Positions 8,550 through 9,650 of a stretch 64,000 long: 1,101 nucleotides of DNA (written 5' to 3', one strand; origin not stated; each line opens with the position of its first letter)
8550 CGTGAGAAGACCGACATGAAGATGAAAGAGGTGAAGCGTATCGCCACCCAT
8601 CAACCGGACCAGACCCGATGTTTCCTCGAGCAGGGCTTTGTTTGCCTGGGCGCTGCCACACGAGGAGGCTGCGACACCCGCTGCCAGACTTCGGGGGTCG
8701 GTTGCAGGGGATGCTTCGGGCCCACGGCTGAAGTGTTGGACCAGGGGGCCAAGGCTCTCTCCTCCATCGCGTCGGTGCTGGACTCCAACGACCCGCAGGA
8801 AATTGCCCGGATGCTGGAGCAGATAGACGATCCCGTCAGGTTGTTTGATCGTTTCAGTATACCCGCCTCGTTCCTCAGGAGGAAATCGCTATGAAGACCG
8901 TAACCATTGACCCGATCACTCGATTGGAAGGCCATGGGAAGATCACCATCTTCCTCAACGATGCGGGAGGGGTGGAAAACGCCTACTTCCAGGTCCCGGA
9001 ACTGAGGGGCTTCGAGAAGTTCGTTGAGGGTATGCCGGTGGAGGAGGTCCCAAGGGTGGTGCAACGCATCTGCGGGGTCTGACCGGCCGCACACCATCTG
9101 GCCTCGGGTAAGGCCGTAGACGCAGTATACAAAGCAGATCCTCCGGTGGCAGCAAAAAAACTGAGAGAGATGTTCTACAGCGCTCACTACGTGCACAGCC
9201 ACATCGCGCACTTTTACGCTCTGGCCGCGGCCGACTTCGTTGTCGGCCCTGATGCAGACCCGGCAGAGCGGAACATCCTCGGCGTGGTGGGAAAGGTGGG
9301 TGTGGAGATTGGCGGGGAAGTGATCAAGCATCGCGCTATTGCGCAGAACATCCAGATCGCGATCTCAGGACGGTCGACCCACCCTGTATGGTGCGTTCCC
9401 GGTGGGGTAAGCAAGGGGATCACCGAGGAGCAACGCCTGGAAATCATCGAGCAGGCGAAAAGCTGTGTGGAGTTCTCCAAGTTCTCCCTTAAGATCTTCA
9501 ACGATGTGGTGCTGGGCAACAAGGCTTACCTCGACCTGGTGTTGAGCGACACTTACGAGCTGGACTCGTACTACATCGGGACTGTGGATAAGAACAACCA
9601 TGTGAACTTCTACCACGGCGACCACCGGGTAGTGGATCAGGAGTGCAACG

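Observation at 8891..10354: In-frame TGA exactly at a Ni-ligand cysteine of the [NiFe]-hydrogenase large subunit: probable selenocysteine at an atypical N-terminal position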

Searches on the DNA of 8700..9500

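Call 34: search_rna_families(source=window, start=8700, end=9500, threshold=evalue, max_evalue=10)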
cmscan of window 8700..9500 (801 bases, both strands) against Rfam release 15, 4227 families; matches with E-value up to 10: 3.
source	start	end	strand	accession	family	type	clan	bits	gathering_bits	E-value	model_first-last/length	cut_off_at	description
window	9418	9487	+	RF02213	ZFAT-AS1_3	Gene; lncRNA;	-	14.6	70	1.5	1-80/80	no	ZFAT antisense RNA 1 conserved region 3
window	9106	9202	-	RF00651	mir-221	Gene; miRNA;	-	14.2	46.6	3.3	1-84/84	no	mir-221 microRNA precursor family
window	8714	8773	-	RF01151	snoU82P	Gene; snRNA; snoRNA; CD-box;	-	12.3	42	2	1-55/55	no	Small nucleolar RNA U82P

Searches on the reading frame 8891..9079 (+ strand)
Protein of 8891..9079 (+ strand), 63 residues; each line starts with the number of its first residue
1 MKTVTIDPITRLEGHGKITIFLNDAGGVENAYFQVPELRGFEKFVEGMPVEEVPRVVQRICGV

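Call 45: list_cluster_members(proteins=[P0019, window:8891-9079:+, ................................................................, P0086])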
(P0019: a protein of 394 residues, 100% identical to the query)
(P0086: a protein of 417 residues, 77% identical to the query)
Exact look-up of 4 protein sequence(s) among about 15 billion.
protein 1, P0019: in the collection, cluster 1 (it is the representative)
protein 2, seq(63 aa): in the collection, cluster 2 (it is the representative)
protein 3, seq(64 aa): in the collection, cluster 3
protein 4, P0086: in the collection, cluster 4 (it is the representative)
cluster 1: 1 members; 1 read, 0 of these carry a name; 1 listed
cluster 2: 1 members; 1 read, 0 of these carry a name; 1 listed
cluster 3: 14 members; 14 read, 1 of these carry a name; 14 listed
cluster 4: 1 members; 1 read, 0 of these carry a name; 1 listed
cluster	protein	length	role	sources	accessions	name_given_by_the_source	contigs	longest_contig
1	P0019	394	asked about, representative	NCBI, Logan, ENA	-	-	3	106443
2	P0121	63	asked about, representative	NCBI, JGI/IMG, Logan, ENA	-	-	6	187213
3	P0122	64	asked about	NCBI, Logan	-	-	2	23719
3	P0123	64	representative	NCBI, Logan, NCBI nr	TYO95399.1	F420-non-reducing hydrogenase large subunit [Desulfallas thermosapovorans DSM 6562]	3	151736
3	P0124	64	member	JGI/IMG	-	-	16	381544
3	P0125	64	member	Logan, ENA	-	-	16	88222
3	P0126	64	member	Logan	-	-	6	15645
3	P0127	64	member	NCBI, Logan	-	-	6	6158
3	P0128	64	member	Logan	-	-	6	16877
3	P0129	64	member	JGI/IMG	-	-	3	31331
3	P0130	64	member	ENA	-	-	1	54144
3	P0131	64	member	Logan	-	-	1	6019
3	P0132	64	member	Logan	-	-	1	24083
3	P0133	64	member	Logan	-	-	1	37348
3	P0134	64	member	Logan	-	-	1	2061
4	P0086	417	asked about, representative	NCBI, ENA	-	-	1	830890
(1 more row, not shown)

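Call 63: search_protein_representatives(protein=window:8891-9079:+)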
Query: 63 residues. Proteins with E-value up to 0.001 (for the whole library): 1150; up to 1e-10: 552; up to 1e-30: 0. The best 150 are listed.
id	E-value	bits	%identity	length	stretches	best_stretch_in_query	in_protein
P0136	6.3e-28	111.4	86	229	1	1-63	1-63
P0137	4.7e-27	108.6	81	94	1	1-63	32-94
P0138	7.7e-27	108.0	81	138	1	1-63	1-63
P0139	6.4e-26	105.1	77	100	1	2-63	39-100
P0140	1.9e-25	103.6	81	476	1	1-63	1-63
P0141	6.2e-25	102.0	80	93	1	1-60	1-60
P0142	1.3e-24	100.9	76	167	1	1-63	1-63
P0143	1.5e-24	100.8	78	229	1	1-63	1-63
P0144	2.0e-24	100.4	76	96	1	1-62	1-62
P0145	2.1e-24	100.3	77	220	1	3-63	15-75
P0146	2.2e-24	100.2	76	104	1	1-63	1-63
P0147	2.9e-24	99.9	81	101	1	3-61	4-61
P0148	3.2e-24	99.8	78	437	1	1-63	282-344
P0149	4.1e-24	99.4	74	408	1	3-63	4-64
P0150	4.9e-24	99.1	76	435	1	1-63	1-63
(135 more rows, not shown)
